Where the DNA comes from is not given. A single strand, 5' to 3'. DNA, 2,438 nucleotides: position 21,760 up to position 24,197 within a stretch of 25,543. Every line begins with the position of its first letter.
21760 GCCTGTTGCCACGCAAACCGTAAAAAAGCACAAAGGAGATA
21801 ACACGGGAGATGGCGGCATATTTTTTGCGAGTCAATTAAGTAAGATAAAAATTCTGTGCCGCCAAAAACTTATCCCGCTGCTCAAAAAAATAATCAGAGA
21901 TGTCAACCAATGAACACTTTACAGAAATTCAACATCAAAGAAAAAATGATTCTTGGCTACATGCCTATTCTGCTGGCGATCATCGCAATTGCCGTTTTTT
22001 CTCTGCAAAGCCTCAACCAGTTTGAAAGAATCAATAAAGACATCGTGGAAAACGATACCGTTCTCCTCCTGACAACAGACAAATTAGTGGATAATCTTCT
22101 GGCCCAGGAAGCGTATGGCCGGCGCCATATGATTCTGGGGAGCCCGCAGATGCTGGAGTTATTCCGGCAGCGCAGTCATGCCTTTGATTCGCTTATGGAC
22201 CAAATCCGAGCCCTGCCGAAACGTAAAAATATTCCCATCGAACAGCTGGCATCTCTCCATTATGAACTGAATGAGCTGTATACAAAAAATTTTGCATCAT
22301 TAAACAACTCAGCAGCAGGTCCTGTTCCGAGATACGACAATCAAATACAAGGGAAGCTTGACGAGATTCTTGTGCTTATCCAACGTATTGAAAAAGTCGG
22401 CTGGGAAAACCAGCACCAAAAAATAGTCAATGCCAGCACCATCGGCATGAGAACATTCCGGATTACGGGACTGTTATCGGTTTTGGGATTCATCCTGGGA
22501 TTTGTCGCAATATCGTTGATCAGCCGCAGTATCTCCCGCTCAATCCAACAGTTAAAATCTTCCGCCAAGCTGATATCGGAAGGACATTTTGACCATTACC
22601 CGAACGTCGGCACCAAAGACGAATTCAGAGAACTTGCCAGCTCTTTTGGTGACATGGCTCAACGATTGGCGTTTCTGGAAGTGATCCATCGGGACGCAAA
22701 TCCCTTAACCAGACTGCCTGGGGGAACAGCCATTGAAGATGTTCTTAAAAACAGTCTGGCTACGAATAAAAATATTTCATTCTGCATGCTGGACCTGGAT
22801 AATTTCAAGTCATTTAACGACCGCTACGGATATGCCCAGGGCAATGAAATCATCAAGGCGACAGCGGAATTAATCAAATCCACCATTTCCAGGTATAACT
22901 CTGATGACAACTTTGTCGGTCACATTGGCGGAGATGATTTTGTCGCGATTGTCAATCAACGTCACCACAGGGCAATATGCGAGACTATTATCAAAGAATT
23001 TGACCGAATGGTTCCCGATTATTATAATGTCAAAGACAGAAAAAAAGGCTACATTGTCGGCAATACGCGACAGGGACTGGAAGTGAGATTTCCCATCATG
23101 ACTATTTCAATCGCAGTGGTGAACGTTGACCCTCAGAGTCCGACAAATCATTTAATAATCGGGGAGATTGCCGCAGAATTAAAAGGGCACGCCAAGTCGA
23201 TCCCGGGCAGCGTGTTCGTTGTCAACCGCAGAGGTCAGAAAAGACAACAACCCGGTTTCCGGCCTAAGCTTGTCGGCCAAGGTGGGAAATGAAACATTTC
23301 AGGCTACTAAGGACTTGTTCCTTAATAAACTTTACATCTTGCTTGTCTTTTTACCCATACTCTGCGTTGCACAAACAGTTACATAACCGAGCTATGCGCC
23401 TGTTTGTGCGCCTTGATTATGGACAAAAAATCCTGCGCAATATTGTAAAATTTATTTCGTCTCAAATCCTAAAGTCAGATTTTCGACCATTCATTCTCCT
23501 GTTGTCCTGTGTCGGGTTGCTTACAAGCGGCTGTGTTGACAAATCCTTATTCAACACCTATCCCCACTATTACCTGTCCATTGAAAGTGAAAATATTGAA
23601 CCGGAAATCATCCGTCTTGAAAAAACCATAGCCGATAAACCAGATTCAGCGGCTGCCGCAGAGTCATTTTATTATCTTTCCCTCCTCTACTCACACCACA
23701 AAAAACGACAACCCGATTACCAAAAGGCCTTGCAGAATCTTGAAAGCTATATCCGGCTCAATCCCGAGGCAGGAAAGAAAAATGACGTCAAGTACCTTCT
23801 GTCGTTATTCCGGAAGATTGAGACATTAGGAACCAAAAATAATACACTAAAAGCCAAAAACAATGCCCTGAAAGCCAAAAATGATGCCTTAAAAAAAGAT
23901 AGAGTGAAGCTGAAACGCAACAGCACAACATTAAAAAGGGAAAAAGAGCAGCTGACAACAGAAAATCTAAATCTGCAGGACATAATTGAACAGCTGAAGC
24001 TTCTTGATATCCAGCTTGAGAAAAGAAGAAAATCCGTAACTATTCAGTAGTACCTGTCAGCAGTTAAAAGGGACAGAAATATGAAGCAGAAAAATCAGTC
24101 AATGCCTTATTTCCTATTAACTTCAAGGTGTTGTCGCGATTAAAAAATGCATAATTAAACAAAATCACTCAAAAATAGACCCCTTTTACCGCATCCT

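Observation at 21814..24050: Candidate QseE/QseG-like envelope-sensing module wired to a GGDEF output, behind a sigma54-type promoter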

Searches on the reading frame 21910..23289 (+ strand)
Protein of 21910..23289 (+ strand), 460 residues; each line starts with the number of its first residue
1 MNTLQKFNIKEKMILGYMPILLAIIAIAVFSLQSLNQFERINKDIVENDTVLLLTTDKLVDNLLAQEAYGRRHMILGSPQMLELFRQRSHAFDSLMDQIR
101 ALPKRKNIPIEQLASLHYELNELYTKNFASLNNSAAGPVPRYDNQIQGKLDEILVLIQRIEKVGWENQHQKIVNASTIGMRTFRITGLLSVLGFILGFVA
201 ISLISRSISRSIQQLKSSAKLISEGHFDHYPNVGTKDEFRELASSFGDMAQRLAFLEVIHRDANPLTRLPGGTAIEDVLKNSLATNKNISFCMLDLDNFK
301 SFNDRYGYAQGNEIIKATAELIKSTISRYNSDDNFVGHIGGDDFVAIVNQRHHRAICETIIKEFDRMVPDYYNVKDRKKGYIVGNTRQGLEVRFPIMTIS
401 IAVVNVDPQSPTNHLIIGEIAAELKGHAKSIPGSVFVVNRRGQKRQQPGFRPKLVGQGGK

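Call 6: search_protein_families(library=pfam, proteins=[window:21910-23289:+], max_evalue=1)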
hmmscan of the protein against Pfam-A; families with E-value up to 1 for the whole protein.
window:21910-23289:+ (460 aa): 7 families
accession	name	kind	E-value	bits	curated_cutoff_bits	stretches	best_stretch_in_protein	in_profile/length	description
PF00990.26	GGDEF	-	1.1e-15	58.2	23.8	1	265-373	5-115/161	Diguanylate cyclase, GGDEF domain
PF00672.30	HAMP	-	1.7e-10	41.5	25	1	203-253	1-51/53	HAMP domain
PF12729.13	4HB_MCP_1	-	0.0017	18.4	27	1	7-79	2-74/181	Four helix bundle sensory module for signal transduction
PF22335.1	Cas10-Cmr2_palm2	-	0.0037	17.8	27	1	292-416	5-112/133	Cas10/Cmr2, second palm domain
PF05227.19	CHASE3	-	0.15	12.4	28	1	46-107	5-66/138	CHASE3 domain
PF19382.4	DUF5957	-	0.2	12.2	23.8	0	10-29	32-51/59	Family of unknown function (DUF5957)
PF12698.13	ABC2_membrane_3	-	0.38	10.2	31.6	1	18-217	10-189/347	ABC-2 family transporter protein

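Call 7: search_protein_families(library=ncbifam, proteins=[window:21910-23289:+], max_evalue=1)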
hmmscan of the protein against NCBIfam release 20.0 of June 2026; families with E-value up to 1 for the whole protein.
window:21910-23289:+ (460 aa): 33 families (the best 25 are shown)
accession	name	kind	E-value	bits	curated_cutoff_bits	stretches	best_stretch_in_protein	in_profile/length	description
NF051473.1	DigCycDgcsShew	equivalog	9.2e-16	58.1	400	1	276-365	154-241/291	diguanylate cyclase DgcS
TIGR00254.1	GGDEF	domain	1.1e-15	57.7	37.4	1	266-356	10-100/168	diguanylate cyclase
NF007380.0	PRK09894.1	equivalog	3.3e-14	52.9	256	1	231-360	98-226/296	diguanylate cyclase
NF007423.1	PRK09966.1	equivalog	8.4e-14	51.2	325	1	263-368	241-346/390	diguanylate cyclase DgcN/YfiN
NF007474.0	PRK10060.1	equivalog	6.4e-12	44.5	782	1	262-360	238-334/663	cyclic di-GMP phosphodiesterase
NF052458.1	PhdiestGepA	equivalog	1e-11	43.8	1200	1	182-374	346-532/840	phosphodiesterase GepA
NF007135.0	PRK09581.1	equivalog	3.3e-11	42.7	474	1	275-354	310-385/457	PleD family two-component system response regulator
NF038266.1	diguan_SiaD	equivalog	6.3e-10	38.8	290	1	264-357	97-190/252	biofilm regulation diguanylate cyclase SiaD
NF041606.1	dguan_cyc_DgcA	equivalog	1.1e-09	37.8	370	1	277-360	198-280/340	diguanylate cyclase DgcA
NF011955.1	PRK15426.1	equivalog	1.1e-09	37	408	1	279-350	420-487/564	cellulose biosynthesis regulator diguanylate cyclase DgcQ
NF050064.1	BlResRespRegCbrR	equivalog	6.1e-09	35.3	600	1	274-347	271-340/415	bile resistance response regulator CbrR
NF007298.0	PRK09776.1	equivalog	2.3e-08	32.4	1135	1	264-363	687-789/1111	diguanylate cyclase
NF047654.1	DiguCycDgcRLepto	equivalog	4.7e-08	32.3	500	1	283-349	159-221/295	diguanylate cyclase DgcR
NF040885.1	diguan_DgcJ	equivalog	5.5e-08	32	500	1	275-352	359-432/493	diguanylate cyclase DgcJ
NF053781.1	cdiGMPphdstlr2612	equivalog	6.8e-08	30.6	1600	1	241-365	818-949/1268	Tlr1612 family c-di-GMP phosphodiesterase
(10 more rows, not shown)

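Call 8: find_homologous_proteins(query=window:21910-23289:+)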
Query window:21910-23289:+ (460 aa): 5186 proteins with E <= 0.001 among 8000 candidates; the best 120 are listed.
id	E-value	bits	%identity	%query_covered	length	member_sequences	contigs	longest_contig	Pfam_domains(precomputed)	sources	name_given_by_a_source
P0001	2.0e-298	1007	99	100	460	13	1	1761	PF00672.31,PF00990.27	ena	-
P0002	1.6e-267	905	88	100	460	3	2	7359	PF00672.31,PF00990.27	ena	-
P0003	1.1e-261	886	87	100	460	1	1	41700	PF00672.31,PF00990.27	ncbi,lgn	-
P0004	3.1e-258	875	85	100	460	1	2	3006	PF00672.31,PF00990.27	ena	-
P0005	7.1e-193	659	64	100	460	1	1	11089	PF00672.31,PF12729.14,PF00990.27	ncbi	-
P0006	1.8e-192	658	64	100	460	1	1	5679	PF00672.31,PF12729.14,PF00990.27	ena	-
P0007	3.1e-189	647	64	100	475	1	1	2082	PF00672.31,PF12729.14,PF00990.27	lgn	-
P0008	3.5e-188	644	64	100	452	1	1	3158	PF00672.31,PF00990.27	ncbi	-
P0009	6.0e-177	607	62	99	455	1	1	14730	PF00672.31,PF00990.27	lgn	-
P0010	1.1e-175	603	61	99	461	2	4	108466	PF00672.31,PF00990.27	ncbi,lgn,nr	ncbi:MAG: diguanylate cyclase [Desulfobulbaceae bacterium]|nr:diguanylate cyclase [Desulfobulbaceae 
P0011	2.5e-157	542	56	99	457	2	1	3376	PF00672.31,PF00990.27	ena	-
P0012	4.5e-155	535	54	99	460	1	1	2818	PF00672.31,PF00990.27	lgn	-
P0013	1.1e-154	534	56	96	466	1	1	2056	PF00672.31,PF00990.27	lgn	-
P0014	2.0e-153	529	55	96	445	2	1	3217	PF00672.31,PF00990.27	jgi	-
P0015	4.8e-153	528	53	99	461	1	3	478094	PF00672.31,PF00990.27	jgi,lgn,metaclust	metaclust:\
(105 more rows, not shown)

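Call 19: search_solved_structures(query=window:21910-23289:+, max_evalue=0.01, show_alignments=4)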
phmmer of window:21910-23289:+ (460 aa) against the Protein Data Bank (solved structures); distinct sequences matched with E-value up to 0.01: 42.
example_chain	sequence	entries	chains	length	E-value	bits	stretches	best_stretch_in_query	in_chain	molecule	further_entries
6eib_A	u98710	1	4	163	1.2e-08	37.5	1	288-354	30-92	Sensory box/GGDEF family protein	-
6ttr_A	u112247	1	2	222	2.9e-08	36.3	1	241-364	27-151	GGDEF diguanylate cyclase DgcB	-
4h54_A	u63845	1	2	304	3.3e-08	36.1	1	237-403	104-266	Diguanylate cyclase YdeH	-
3ign_A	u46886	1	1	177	1.1e-07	34.4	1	288-365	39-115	Diguanylate cyclase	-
3icl_A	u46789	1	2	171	1.1e-07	34.4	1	270-350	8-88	EAL/GGDEF domain protein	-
6tts_A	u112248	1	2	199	1.2e-07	34.3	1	258-364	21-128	GGDEF diguanylate cyclase DgcB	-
3tvk_A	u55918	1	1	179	1.7e-07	33.7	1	262-403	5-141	Diguanylate cyclase DgcZ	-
5euh_A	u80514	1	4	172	1.6e-06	30.6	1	285-350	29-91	Putative GGDEF domain membrane protein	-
8c05_A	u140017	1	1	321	2.3e-06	30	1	269-347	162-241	Sensor domain-containing diguanylate cyclase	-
3i5c_A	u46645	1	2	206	2.7e-06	29.8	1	276-348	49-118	Fusion of General control protein GCN4 and WSPR response regulator protein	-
9t28_A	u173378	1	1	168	2.9e-06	29.7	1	279-348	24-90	diguanylate cyclase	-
4rnf_A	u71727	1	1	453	3.4e-06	29.5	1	265-356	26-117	Motility regulator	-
4rnh_A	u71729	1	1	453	3.4e-06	29.5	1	265-356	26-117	Motility regulator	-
4wxw_A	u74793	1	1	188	3.9e-06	29.3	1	276-364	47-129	Uncharacterized protein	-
3i5b_A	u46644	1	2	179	3.9e-06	29.3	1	279-348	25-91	WspR response regulator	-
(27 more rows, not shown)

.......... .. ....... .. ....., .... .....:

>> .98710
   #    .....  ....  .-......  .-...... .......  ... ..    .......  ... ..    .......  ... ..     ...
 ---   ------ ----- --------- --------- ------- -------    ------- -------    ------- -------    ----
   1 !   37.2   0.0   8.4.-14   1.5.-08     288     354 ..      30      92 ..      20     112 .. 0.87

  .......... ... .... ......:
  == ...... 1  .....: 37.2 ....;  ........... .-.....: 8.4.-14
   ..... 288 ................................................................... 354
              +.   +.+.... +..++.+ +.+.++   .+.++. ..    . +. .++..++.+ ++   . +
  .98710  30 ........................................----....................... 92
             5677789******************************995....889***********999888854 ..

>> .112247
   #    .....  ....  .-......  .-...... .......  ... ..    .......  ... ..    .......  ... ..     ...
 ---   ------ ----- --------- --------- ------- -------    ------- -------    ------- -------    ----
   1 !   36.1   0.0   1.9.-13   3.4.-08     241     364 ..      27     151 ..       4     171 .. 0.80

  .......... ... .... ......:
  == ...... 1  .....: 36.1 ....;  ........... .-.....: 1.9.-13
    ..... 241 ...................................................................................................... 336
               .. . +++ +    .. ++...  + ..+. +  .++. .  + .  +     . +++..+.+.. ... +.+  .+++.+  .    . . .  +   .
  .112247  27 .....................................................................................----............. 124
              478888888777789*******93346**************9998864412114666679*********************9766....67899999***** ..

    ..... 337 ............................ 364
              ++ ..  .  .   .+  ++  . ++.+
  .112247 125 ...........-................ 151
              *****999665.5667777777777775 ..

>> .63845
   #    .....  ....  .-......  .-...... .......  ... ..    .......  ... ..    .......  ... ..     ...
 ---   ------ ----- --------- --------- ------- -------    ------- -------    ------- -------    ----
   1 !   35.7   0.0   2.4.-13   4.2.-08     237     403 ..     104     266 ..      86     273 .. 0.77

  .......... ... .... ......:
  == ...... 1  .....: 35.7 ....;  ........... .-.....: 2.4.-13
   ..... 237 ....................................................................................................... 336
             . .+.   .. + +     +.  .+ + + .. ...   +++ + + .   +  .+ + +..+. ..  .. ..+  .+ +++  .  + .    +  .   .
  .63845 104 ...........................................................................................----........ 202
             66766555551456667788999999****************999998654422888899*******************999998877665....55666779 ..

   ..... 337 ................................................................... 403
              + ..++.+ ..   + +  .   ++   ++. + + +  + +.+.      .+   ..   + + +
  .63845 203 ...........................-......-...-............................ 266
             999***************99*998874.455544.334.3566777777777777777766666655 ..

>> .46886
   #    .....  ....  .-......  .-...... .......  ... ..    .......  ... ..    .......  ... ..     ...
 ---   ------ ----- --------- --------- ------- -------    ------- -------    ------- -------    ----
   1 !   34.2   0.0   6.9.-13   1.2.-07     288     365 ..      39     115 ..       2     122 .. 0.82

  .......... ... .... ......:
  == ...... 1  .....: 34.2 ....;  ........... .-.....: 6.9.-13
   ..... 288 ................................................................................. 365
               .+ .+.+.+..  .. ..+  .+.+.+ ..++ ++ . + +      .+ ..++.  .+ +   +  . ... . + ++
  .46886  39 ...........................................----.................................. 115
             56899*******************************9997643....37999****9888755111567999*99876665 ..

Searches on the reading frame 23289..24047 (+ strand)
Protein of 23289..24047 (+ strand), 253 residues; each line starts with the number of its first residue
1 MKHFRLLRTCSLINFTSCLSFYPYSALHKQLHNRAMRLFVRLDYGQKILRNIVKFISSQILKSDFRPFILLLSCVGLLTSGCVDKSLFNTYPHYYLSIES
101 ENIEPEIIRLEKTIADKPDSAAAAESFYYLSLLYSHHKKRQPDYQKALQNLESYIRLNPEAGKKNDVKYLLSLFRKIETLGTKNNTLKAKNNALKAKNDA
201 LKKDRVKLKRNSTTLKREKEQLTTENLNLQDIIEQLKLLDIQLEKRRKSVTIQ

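Call 6: search_protein_families(library=pfam, proteins=[window:23289-24047:+], max_evalue=1)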
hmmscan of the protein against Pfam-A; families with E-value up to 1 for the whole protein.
window:23289-24047:+ (253 aa): 12 families
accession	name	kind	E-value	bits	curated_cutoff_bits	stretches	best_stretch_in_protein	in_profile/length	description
PF13525.12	YfiO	-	0.0007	19.9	25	1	98-185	16-88/203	Outer membrane lipoprotein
PF06698.16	DUF1192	-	0.0026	18.3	25.5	1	104-127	33-56/58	Protein of unknown function (DUF1192)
PF21007.2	FBF1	-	0.0051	15.9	45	1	177-237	320-379/524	Fas-binding factor 1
PF06005.17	ZapB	-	0.0064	17.4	31.5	1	178-236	7-65/71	Cell division protein ZapB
PF00170.26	bZIP_1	-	0.013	16.1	27.6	1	176-212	27-63/64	bZIP transcription factor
PF23267.1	ENOX1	-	0.018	15.6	27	1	185-242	5-61/110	ENOX1-like domain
PF02183.23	HALZ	-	0.027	15.1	28.1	1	185-216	8-39/43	Homeobox associated leucine zipper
PF17675.6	APG6_N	-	0.13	13.1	45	1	138-253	22-124/132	Apg6 coiled-coil region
PF20458.3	DUF6711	-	0.13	13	27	1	195-245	32-82/134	Family of unknown function (DUF6711)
PF11932.13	DUF3450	-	0.16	11.7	32.6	1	178-237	19-78/241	Protein of unknown function (DUF3450)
PF04977.20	DivIC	-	0.29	11.4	28.9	1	175-205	24-54/80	Septum formation initiator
PF07716.20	bZIP_2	-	0.74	10.4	22.3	1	178-204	28-54/54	Basic region leucine zipper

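Call 7: search_protein_families(library=ncbifam, proteins=[window:23289-24047:+], max_evalue=1)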
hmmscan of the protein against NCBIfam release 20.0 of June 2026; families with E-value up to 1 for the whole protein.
window:23289-24047:+ (253 aa): 9 families
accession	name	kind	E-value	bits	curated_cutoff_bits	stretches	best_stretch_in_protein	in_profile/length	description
TIGR03302.1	OM_YfiO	subfamily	0.0033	16.9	81.4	1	98-174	44-116/239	outer membrane protein assembly factor BamD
TIGR04211.1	SH3_and_anchor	equivalog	0.0077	15.9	65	1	175-247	66-138/198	TIGR04211 family SH3 domain-containing protein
NF005283.0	PRK06800.1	equivalog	0.0078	16.1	192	1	166-245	17-98/228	flagellar assembly protein H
TIGR03752.1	conj_TIGR03752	hypoth_equivalog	0.15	11.2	241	1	175-237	73-136/471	TIGR03752 family integrating conjugative element protein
NF009344.0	PRK12705.1-1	equivalog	0.18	10.4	831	1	180-249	104-184/572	hypothetical protein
NF003069.1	PRK03992.1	subfamily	0.31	10.1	500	1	177-236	3-62/379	proteasome-activating nucleotidase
TIGR03319.1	RNase_Y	equivalog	0.34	9.3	454.35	1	179-236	84-141/514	ribonuclease Y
NF047408.1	SA0632_fam_LP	equivalog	0.36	10.5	70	0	173-208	27-62/68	SA0632 family lipoprotein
NF046104.1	PptglHdxlasePcsB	equivalog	0.48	9.5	450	1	176-234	40-99/400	peptidoglycan hydrolase PcsB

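Call 9: find_homologous_proteins(query=window:23289-24047:+)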
Query window:23289-24047:+ (253 aa): 10 proteins with E <= 0.001 among 659 candidates.
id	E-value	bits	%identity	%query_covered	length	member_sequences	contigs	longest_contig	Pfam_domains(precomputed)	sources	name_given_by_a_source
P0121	1.6e-114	399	96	77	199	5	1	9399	-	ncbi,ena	-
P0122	1.1e-103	363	88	77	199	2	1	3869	-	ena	-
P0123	2.3e-102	359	88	75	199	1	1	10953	-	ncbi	-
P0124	1.6e-93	330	82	76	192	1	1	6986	-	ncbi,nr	ncbi:MAG: hypothetical protein U9R66_14160 [Thermodesulfobacteriota bacterium]|nr:hypothetical prote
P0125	3.0e-87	310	78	76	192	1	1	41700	-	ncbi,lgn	-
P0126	2.3e-81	291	81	70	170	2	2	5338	-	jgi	-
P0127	5.9e-77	276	76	75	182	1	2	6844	-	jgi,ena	-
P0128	4.2e-68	247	68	75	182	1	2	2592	-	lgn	-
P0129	1.5e-61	226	62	74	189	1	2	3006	-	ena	-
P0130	1.8e-57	212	68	66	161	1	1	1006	-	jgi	-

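Call 13: find_encoding_contigs(protein=P0121, flank=4000, max_places=3)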
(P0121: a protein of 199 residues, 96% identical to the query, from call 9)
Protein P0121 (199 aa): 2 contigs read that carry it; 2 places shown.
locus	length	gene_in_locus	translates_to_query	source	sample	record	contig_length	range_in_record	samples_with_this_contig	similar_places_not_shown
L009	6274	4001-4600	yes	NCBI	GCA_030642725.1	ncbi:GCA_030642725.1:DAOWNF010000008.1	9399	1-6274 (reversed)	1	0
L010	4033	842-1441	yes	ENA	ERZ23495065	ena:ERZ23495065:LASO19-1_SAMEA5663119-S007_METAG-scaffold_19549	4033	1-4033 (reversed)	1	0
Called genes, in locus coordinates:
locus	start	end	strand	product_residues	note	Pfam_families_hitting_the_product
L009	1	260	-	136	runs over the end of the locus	PF01402:RHH_1, PF08753:NikR_C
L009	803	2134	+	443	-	PF11638:DnaA_N, PF00308:Bac_DnaA, PF00004:AAA (weak), PF08299:Bac_DnaA_C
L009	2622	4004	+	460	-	PF00672:HAMP, PF00990:GGDEF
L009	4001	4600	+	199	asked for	-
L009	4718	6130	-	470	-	PF01946:Thi4 (weak), PF00890:FAD_binding_2 (weak), PF01266:DAO (weak), PF01593:Amino_oxidase, PF13450:NAD_binding_8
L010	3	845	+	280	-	?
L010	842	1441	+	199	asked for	-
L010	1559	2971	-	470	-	PF01946:Thi4 (weak), PF00890:FAD_binding_2 (weak), PF01266:DAO (weak), PF01593:Amino_oxidase, PF13450:NAD_binding_8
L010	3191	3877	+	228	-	-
